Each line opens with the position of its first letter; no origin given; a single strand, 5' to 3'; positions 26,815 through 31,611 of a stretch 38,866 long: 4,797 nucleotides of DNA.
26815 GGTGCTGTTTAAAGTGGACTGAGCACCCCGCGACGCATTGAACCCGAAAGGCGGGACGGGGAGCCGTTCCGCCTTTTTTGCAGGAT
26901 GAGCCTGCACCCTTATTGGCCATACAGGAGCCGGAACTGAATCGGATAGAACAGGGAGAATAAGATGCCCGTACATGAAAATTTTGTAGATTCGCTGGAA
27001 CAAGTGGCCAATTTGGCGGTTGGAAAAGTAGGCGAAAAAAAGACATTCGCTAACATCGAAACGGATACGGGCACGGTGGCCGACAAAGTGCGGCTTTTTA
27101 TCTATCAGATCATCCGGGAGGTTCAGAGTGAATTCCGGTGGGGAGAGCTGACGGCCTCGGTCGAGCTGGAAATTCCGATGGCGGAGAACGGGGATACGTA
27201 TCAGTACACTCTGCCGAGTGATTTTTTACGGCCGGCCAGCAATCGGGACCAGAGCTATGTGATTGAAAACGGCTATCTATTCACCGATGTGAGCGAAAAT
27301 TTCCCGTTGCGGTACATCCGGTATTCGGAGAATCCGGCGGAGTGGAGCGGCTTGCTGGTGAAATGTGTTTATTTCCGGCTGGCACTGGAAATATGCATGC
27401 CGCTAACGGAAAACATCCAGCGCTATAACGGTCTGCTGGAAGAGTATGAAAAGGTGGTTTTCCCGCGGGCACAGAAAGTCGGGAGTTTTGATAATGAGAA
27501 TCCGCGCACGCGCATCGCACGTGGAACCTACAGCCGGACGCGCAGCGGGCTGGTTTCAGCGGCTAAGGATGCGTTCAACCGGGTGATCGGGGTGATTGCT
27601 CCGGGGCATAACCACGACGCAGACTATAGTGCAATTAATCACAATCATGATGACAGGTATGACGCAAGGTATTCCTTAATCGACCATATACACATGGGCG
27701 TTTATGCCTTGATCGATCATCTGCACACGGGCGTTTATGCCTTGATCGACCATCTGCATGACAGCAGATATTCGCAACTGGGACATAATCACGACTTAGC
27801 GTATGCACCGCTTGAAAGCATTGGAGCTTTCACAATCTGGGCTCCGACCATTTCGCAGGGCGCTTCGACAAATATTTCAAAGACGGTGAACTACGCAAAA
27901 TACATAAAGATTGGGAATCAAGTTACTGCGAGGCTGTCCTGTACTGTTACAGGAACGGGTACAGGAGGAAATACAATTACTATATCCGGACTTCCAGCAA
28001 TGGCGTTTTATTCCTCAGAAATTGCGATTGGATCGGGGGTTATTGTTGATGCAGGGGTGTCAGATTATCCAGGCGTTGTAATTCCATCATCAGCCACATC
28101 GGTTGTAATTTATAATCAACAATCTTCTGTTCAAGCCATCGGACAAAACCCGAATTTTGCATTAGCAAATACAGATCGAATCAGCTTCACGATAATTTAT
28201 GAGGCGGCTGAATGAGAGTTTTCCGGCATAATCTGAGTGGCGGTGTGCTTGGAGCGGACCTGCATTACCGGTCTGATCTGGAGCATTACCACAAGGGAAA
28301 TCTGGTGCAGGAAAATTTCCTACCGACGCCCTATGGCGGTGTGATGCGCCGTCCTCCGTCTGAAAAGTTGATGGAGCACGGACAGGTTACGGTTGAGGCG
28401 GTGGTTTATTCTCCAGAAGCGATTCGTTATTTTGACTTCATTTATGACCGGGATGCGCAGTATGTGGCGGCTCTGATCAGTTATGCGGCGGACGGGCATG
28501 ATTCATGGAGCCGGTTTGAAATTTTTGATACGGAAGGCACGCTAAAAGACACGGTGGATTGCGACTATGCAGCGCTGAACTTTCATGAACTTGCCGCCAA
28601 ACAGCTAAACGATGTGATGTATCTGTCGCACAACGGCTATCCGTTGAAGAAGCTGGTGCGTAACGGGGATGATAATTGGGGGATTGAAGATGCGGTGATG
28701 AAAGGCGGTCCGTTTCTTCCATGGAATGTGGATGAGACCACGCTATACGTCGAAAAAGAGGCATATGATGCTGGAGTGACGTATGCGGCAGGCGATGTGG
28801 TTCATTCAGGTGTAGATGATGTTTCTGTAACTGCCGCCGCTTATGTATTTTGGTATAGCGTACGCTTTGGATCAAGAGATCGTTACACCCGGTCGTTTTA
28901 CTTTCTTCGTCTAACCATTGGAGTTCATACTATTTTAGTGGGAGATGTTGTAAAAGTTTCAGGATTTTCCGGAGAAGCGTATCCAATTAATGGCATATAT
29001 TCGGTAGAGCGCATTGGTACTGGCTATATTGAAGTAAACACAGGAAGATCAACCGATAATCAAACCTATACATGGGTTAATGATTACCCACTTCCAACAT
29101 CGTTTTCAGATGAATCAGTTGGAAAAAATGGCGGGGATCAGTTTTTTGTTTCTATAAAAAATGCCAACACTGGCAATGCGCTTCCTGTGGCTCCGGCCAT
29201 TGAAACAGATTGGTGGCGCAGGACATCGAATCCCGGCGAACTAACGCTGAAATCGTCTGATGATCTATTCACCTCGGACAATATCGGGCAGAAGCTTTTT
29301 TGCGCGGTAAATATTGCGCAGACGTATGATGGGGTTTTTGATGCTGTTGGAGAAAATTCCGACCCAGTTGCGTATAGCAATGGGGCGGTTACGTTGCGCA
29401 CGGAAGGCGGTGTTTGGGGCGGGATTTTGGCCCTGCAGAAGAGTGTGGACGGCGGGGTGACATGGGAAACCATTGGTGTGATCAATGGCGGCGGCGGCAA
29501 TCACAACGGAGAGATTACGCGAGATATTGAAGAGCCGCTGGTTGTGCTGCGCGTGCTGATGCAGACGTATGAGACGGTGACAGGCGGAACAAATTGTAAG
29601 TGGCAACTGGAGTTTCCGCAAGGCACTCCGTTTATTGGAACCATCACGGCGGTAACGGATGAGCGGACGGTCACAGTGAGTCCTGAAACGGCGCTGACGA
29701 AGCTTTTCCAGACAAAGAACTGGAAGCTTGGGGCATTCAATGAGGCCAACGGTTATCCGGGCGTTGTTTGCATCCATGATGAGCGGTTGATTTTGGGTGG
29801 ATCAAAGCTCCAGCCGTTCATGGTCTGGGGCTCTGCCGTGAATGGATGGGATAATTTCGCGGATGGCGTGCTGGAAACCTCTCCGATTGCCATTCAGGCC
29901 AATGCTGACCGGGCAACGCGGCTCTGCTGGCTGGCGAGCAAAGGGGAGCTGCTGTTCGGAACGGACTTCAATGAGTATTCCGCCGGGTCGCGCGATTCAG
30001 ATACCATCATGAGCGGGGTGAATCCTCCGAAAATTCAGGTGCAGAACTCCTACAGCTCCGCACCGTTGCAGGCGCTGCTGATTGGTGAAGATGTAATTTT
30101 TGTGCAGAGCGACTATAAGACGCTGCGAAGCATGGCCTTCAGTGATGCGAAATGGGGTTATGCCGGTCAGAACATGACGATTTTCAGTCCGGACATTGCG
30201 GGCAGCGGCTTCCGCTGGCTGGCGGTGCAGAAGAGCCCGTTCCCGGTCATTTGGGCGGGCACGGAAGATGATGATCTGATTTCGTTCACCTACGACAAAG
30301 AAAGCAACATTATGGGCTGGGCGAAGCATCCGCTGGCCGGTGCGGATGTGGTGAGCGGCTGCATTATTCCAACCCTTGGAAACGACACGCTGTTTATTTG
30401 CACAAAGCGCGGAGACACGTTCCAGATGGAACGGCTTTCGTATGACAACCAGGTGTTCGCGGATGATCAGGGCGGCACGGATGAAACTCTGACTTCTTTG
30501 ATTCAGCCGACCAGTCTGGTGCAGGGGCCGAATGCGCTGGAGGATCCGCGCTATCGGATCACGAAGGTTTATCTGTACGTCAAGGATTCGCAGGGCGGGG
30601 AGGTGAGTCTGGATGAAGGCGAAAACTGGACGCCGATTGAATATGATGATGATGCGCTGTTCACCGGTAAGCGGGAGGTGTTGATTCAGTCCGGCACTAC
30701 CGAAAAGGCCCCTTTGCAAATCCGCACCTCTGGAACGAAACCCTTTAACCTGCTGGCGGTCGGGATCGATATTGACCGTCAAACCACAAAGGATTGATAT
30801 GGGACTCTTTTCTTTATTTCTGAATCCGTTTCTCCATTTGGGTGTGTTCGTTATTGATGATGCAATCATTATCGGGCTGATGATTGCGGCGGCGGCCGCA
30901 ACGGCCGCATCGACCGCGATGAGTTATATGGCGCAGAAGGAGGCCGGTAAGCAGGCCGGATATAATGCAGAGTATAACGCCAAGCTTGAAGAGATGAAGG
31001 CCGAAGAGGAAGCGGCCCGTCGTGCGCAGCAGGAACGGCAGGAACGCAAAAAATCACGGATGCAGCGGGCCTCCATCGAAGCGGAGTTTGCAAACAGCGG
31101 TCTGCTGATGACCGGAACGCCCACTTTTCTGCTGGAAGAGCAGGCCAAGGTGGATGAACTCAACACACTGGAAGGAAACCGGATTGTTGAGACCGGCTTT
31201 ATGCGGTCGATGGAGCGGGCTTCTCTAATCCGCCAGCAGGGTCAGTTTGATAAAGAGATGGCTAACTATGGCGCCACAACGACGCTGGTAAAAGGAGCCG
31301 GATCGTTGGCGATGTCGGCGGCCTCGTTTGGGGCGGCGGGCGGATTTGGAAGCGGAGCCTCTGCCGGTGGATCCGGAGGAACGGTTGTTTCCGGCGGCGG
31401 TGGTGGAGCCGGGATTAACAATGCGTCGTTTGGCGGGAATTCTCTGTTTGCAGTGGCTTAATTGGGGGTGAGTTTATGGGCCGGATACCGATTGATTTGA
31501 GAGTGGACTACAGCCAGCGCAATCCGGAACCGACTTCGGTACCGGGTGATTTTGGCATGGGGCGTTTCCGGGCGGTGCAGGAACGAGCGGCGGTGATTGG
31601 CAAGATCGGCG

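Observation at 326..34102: Highly over-represented 15-bp palindrome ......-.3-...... scattered through genes and intergenic DNA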

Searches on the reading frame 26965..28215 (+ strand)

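Call 12: search_protein_families(library=phrogs, proteins=[window:26965-28215:+], max_evalue=0.01)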
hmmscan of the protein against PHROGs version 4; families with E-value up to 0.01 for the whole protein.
window:26965-28215:+ (416 aa): 3 families
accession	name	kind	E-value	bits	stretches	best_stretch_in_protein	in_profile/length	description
phrog_394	-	tail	1.2e-22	81.3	1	13-174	6-171/190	tail protein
phrog_9239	-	tail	1.7e-08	34.3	1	10-167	3-165/741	tail tubular protein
phrog_17970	-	unknown function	0.0082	16.6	0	291-396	218-320/357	-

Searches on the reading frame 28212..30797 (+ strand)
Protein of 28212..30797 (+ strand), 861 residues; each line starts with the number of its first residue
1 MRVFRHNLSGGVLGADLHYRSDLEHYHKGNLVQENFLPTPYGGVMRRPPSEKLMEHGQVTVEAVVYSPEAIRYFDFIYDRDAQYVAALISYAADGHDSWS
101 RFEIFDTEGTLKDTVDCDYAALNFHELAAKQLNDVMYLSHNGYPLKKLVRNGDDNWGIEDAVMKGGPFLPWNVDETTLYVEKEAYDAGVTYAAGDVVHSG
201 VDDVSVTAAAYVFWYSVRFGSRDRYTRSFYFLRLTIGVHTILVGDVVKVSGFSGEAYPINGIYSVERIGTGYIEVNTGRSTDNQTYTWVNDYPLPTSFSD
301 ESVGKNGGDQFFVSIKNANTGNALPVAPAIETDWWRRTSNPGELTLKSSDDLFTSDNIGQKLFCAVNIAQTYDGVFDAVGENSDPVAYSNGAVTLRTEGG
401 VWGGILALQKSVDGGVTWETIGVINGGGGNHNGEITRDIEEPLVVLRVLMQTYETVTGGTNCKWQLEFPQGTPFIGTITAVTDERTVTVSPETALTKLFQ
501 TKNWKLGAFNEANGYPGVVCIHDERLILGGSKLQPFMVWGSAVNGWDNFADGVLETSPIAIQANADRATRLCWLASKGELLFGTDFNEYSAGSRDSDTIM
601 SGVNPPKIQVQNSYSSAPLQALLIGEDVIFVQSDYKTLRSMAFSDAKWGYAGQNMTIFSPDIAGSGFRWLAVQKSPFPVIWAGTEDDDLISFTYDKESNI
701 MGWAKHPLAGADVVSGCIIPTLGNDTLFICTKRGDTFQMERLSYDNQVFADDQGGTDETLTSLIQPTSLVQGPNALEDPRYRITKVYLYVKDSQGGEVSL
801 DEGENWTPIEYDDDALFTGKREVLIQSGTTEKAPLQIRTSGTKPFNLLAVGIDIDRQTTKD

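Call 6: search_protein_families(library=pfam, proteins=[window:28212-30797:+])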
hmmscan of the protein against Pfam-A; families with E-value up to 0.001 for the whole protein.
window:28212-30797:+ (861 aa): 0 families

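Call 12: search_protein_families(library=phrogs, proteins=[window:28212-30797:+], max_evalue=0.01)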
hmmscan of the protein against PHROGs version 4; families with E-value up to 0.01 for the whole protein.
window:28212-30797:+ (861 aa): 4 families
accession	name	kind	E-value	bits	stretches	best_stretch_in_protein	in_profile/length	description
phrog_376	-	tail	2e-88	298.6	3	338-745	177-533/712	tail protein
phrog_15566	-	tail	2.3e-26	93.4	1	500-733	32-265/552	tail protein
phrog_20269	-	unknown function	8.3e-15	55.7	1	6-178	8-170/374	-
phrog_30010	-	unknown function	3.6e-06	27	1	633-735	186-288/517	-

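Call 39: find_related_loci(query=window:28212-30797:+, collection=viral_contigs, flank=10000)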
Query window:28212-30797:+ (861 aa) in viral_contigs; peptide patterns used: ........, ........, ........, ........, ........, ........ (x = any residue, [..] = any of these).
5 stretches matched a pattern; 4 encode a relative of the query (tblastn E <= 1e-3); 4 distinct loci.
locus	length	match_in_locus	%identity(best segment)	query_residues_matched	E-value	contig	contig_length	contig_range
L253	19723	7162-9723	76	1-861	0e+0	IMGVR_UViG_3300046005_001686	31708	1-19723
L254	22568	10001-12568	75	1-861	0e+0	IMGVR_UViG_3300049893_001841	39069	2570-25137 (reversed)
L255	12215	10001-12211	78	1-744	0e+0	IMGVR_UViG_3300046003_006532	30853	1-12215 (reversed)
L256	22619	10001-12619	69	1-861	0e+0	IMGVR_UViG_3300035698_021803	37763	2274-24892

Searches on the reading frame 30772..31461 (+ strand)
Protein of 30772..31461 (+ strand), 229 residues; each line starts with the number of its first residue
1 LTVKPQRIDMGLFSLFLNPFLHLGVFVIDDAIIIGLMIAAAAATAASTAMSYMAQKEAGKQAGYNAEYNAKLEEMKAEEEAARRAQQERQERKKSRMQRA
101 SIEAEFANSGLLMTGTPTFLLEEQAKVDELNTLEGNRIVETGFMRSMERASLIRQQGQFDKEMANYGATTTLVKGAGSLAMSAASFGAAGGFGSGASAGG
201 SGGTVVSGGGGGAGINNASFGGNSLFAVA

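Call 12: search_protein_families(library=phrogs, proteins=[window:30772-31461:+], max_evalue=0.01)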
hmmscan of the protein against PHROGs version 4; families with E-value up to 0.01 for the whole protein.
window:30772-31461:+ (229 aa): 2 families
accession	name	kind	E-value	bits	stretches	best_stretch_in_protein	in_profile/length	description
phrog_418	-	head and packaging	2.8e-12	48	1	37-188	6-158/166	internal virion protein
phrog_24149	-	unknown function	0.0077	16.3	1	48-180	248-380/415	-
